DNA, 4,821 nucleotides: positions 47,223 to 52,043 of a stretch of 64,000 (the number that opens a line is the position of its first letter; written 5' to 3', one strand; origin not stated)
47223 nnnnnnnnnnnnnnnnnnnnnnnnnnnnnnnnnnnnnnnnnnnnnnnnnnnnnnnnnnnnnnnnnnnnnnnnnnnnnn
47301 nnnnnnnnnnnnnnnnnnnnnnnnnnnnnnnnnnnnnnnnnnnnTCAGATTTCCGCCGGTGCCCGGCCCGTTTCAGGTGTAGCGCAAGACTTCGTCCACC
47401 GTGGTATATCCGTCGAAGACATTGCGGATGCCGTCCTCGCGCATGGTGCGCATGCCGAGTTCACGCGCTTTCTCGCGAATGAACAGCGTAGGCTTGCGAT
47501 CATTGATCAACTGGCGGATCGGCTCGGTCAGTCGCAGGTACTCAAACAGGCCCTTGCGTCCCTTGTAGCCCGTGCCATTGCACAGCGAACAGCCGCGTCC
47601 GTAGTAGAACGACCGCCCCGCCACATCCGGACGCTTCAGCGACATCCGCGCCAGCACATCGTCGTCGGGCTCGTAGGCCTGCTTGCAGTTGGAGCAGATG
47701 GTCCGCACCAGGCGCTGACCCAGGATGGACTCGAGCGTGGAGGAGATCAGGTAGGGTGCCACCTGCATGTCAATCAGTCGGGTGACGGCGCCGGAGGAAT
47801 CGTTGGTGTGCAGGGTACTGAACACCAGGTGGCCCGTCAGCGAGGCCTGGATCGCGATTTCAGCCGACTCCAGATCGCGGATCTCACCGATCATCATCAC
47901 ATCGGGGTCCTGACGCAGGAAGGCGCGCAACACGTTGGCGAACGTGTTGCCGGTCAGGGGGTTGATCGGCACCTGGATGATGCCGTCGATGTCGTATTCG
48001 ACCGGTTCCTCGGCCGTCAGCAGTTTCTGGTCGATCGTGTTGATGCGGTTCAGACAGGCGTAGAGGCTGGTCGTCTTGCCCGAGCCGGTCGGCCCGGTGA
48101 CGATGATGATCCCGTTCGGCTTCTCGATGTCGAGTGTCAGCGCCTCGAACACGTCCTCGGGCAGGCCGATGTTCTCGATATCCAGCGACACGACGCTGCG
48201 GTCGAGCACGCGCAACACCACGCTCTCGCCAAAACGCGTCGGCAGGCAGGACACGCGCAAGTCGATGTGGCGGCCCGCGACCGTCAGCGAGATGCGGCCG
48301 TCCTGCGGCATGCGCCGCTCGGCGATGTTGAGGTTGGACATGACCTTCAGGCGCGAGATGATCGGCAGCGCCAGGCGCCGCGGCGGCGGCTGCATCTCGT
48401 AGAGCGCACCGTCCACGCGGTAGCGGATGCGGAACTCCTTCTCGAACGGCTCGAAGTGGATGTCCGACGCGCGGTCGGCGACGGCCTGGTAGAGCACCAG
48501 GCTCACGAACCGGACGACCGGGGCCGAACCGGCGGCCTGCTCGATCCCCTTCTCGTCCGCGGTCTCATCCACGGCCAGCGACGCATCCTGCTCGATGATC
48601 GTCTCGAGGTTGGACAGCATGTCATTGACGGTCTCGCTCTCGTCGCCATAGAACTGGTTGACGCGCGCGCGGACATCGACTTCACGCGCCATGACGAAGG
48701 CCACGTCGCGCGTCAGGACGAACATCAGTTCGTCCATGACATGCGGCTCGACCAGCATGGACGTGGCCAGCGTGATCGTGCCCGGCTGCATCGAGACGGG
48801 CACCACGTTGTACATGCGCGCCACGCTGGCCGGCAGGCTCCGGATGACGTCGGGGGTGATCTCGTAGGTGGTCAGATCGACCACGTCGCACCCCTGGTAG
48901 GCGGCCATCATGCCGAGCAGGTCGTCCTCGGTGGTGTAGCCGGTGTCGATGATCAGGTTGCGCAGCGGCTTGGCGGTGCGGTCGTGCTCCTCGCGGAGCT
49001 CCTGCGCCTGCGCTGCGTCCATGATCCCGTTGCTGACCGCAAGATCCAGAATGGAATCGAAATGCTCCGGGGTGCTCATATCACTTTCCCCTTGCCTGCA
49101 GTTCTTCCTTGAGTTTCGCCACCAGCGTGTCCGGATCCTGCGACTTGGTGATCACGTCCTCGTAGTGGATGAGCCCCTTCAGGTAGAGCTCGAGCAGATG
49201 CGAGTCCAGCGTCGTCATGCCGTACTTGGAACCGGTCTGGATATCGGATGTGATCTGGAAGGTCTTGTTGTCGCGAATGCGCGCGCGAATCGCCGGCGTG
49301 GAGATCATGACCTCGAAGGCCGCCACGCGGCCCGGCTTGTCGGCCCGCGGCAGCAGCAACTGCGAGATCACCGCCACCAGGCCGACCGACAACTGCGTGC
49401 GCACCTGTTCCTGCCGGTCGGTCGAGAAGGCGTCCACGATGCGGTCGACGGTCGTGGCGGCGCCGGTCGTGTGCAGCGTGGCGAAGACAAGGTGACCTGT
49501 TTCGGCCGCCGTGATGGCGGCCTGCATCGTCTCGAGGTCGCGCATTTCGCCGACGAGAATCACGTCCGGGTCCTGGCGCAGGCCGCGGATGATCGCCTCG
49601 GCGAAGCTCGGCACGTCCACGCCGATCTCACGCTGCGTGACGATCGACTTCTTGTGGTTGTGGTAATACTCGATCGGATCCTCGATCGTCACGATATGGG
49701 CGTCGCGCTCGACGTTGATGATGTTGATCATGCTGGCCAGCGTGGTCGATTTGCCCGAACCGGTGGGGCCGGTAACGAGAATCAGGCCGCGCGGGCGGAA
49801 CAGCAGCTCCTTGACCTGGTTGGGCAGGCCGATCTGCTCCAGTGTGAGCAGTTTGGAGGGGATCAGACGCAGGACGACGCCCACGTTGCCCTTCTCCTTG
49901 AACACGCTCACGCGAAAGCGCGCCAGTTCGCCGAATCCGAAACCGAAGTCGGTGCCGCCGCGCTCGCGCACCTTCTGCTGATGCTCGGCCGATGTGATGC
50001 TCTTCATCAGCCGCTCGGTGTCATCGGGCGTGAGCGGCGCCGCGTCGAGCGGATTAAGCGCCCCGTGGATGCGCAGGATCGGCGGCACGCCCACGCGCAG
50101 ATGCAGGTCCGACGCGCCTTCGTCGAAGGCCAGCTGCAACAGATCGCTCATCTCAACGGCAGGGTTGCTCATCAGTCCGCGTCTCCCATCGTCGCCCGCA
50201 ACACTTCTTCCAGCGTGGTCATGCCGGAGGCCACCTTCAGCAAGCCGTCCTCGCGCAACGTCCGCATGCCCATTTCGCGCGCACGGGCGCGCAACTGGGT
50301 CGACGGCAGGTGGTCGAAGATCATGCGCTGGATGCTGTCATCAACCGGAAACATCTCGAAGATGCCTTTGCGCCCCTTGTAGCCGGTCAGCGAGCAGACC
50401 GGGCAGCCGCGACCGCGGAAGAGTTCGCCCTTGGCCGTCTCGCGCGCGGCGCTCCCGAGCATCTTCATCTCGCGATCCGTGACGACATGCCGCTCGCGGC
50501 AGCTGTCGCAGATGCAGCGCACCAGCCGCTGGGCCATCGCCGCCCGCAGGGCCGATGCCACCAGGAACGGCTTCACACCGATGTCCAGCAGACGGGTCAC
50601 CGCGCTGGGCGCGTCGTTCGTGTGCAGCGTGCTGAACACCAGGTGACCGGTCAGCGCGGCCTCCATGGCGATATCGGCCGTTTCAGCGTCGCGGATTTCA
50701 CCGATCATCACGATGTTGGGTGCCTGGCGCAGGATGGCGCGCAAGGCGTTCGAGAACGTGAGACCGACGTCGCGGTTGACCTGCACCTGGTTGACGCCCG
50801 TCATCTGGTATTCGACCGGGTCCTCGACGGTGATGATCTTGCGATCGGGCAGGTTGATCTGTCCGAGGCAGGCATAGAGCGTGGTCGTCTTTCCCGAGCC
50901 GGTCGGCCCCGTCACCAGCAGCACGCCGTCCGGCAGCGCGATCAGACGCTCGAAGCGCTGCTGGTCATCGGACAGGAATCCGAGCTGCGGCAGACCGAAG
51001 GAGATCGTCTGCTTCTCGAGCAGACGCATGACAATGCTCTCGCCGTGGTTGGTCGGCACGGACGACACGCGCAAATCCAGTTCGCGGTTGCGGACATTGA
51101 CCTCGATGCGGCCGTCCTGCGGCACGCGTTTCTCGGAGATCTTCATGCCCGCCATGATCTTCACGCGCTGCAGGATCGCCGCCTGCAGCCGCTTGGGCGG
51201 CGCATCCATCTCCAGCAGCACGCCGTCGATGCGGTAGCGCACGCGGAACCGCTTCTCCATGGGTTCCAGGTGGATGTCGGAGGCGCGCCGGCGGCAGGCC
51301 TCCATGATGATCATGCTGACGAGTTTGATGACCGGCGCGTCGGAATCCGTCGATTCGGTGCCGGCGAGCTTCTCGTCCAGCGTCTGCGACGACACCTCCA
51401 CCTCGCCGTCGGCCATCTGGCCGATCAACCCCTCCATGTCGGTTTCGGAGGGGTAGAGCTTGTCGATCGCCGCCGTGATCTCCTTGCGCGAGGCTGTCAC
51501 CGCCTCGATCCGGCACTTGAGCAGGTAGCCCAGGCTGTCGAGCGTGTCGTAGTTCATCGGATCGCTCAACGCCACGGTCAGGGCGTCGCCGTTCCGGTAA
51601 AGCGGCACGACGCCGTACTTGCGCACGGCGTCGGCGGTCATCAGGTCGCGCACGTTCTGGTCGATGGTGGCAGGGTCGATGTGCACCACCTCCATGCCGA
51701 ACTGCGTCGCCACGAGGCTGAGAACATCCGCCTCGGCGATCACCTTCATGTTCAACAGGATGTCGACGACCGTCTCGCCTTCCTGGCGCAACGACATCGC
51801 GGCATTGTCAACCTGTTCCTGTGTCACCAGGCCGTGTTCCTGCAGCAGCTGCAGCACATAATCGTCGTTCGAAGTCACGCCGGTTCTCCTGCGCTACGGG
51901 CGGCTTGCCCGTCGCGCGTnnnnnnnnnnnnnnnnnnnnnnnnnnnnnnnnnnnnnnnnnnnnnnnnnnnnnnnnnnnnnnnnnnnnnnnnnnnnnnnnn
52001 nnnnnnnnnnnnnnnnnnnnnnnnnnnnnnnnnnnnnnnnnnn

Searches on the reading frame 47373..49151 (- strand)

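Call 39: search_protein_families(library=pfam, proteins=[window:47373-49151:-], max_evalue=0.001)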
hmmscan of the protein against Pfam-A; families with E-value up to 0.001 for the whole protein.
window:47373-49151:- (592 aa): 3 families
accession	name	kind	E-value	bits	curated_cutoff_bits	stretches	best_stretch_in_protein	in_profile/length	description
PF00437.27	T2SSE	-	1.9e-130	435.3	24.9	1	206-590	2-370/370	Type II/IV secretion system protein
PF05157.20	MshEN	-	5.6e-16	58.7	23.1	1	87-172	2-88/90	MshEN domain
PF13401.12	AAA_22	-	0.0009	20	27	0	345-388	4-33/130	AAA domain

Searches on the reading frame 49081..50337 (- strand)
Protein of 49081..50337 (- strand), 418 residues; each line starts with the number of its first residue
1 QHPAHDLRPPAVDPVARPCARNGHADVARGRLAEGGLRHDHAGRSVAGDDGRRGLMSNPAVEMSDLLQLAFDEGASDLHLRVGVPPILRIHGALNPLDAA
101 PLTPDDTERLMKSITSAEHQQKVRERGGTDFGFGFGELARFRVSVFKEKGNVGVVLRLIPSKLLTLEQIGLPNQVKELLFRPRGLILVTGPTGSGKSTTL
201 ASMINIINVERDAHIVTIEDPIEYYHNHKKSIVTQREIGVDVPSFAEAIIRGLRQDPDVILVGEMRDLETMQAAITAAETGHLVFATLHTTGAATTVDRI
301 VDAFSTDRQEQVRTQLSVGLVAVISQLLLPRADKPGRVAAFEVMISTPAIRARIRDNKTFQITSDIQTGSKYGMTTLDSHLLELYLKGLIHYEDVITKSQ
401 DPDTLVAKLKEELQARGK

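Call 39: search_protein_families(library=pfam, proteins=[window:49081-50337:-], max_evalue=0.001)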
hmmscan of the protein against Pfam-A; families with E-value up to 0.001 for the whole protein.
window:49081-50337:- (418 aa): 3 families
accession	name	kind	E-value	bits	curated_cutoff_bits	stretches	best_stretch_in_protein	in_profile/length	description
PF00437.27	T2SSE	-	2.5e-48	165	24.9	1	136-335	89-284/370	Type II/IV secretion system protein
PF13555.12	AAA_29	-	6.2e-05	23.1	27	1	176-206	15-45/61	P-loop containing region of AAA domain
PF13401.12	AAA_22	-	0.00023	21.9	27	1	182-219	4-40/130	AAA domain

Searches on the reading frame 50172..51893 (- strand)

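Call 39: search_protein_families(library=pfam, proteins=[window:50172-51893:-], max_evalue=0.001)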
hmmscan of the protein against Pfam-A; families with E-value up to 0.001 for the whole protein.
window:50172-51893:- (573 aa): 2 families
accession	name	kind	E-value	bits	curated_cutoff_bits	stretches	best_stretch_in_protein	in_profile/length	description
PF00437.27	T2SSE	-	1e-134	449.3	24.9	1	183-566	3-370/370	Type II/IV secretion system protein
PF05157.20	MshEN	-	3.4e-17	62.6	23.1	1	65-151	1-88/90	MshEN domain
